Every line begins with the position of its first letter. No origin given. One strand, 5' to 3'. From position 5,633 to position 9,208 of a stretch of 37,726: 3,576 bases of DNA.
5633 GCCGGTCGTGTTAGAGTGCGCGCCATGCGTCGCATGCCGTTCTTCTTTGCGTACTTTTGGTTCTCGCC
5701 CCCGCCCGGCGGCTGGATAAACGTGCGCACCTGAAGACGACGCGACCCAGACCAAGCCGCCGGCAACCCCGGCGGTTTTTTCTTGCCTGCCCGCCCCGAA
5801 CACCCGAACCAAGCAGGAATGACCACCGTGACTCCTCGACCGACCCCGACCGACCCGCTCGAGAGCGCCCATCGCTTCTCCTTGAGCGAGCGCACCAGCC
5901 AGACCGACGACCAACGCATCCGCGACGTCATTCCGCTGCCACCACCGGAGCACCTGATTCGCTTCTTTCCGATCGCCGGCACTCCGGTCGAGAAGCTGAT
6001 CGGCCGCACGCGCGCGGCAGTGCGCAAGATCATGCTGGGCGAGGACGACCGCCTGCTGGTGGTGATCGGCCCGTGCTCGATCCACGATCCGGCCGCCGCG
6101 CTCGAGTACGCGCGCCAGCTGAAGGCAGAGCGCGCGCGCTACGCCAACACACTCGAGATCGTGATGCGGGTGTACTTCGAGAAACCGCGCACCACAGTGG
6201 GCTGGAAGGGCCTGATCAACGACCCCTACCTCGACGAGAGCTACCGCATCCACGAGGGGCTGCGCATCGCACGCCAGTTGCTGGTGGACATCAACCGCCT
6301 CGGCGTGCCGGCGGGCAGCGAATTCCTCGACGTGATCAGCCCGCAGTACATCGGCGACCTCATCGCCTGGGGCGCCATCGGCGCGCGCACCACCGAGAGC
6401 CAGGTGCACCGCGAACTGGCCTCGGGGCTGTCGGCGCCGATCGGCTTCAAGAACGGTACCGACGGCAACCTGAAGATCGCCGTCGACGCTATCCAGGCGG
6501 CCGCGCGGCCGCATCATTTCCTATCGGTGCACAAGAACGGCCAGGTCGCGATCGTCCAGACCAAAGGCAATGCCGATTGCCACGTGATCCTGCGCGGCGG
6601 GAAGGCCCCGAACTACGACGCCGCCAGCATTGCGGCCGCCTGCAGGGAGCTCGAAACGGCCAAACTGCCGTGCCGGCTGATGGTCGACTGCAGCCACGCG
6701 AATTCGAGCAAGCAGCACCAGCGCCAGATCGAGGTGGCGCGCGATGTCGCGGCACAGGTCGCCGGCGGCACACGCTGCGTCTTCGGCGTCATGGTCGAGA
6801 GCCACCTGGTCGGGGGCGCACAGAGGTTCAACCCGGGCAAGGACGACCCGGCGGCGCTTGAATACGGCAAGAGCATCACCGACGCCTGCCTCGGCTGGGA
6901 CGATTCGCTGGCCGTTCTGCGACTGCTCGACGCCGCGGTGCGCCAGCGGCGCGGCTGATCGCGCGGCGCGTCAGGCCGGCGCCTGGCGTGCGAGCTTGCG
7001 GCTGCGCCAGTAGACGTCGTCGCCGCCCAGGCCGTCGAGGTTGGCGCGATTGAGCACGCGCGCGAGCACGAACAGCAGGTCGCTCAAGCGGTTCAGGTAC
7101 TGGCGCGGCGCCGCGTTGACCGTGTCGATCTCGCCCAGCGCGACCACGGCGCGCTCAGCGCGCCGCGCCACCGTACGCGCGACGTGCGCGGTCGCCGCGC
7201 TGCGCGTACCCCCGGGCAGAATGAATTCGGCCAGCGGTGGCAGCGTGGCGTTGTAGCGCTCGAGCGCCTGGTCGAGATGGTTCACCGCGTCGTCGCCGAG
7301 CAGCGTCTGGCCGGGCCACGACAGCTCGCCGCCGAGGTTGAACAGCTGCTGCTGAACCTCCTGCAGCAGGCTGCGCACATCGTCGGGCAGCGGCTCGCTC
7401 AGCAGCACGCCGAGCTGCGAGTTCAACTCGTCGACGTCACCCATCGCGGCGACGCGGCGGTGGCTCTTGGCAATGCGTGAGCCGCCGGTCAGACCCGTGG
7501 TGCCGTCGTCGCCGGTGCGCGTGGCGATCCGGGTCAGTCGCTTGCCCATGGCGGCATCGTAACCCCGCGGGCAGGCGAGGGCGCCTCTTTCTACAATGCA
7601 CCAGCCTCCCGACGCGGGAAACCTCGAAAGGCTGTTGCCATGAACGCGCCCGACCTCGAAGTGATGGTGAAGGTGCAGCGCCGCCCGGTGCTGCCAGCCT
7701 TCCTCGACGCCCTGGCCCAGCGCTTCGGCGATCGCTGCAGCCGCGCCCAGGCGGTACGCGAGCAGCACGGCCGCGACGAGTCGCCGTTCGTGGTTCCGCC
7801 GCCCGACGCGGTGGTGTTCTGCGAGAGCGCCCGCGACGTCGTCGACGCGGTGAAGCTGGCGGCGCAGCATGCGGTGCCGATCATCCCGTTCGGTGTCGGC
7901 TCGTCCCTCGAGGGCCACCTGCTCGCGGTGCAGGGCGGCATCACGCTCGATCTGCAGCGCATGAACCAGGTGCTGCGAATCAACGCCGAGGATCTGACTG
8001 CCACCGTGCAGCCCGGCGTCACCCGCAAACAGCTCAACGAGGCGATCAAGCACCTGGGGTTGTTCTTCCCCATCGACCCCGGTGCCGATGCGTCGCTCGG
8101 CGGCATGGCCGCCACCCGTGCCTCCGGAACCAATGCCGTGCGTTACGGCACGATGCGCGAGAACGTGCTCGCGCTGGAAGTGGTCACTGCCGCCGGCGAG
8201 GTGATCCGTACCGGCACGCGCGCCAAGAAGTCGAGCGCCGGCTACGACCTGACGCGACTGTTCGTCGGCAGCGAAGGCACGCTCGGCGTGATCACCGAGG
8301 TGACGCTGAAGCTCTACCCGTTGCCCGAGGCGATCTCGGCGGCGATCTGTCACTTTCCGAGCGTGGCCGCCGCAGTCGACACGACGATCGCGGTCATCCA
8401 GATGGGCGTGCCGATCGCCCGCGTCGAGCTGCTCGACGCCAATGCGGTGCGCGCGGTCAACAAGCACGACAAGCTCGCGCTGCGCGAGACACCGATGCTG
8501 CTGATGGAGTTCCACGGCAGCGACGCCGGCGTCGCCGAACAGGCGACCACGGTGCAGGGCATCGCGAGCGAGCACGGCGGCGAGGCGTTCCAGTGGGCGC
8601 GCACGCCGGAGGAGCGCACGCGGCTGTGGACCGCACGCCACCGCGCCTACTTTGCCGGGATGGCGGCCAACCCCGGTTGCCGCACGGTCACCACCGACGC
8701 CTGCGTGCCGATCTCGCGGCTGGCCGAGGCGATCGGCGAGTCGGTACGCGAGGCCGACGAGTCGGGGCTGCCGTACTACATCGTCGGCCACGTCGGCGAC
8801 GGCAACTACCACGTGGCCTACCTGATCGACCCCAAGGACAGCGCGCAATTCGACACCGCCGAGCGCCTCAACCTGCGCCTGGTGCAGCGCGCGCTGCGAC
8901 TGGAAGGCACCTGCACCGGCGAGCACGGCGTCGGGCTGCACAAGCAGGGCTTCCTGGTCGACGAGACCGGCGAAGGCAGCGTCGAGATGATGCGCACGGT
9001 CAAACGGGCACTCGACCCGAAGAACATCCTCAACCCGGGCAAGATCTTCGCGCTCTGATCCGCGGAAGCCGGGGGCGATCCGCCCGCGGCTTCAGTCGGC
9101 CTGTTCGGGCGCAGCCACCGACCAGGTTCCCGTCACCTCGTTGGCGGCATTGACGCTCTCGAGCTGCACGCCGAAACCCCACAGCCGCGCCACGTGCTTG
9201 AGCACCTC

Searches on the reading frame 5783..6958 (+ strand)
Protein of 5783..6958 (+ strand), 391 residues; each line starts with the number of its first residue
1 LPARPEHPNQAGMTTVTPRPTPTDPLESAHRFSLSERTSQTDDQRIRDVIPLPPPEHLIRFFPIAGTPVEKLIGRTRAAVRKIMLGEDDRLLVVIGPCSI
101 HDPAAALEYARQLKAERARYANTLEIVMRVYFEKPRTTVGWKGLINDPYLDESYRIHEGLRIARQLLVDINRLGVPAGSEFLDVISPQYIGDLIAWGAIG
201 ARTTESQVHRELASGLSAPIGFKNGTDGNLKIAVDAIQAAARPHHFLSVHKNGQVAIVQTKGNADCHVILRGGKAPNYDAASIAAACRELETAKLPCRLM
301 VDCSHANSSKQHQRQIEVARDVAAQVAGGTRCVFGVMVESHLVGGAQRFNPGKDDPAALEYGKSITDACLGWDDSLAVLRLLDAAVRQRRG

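Call 57: search_protein_families(library=pfam, proteins=[window:5783-6958:+], max_evalue=0.0001)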
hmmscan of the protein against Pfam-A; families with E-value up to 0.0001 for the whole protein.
window:5783-6958:+ (391 aa): 1 family
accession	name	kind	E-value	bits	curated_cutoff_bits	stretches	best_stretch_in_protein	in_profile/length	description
PF00793.26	DAHP_synth_1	-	1.9e-95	319.3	25.5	1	82-377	9-267/270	DAHP synthetase I family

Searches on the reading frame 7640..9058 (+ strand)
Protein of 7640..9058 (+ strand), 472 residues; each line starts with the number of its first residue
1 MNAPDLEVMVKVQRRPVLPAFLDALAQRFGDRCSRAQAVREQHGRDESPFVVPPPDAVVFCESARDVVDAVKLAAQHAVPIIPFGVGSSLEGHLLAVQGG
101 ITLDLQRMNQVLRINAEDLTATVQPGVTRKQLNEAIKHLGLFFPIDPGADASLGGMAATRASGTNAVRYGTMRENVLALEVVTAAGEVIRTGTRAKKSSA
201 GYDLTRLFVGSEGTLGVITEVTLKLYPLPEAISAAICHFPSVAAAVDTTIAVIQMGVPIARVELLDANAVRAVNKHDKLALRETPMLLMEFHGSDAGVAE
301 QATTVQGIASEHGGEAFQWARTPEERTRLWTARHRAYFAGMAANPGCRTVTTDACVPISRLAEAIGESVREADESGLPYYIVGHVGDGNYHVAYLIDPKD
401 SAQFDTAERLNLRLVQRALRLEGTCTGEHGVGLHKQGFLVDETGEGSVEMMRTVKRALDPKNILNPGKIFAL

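Call 57: search_protein_families(library=pfam, proteins=[window:7640-9058:+], max_evalue=0.0001)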
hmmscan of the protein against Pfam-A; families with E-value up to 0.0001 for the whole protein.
window:7640-9058:+ (472 aa): 2 families
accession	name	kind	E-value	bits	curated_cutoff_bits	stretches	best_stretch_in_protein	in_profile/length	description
PF02913.24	FAD-oxidase_C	-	2e-66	224.7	21.2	1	228-469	1-248/248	FAD linked oxidases, C-terminal domain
PF01565.28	FAD_binding_4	-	2.9e-40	137.6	26.4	1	55-192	1-139/139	FAD binding domain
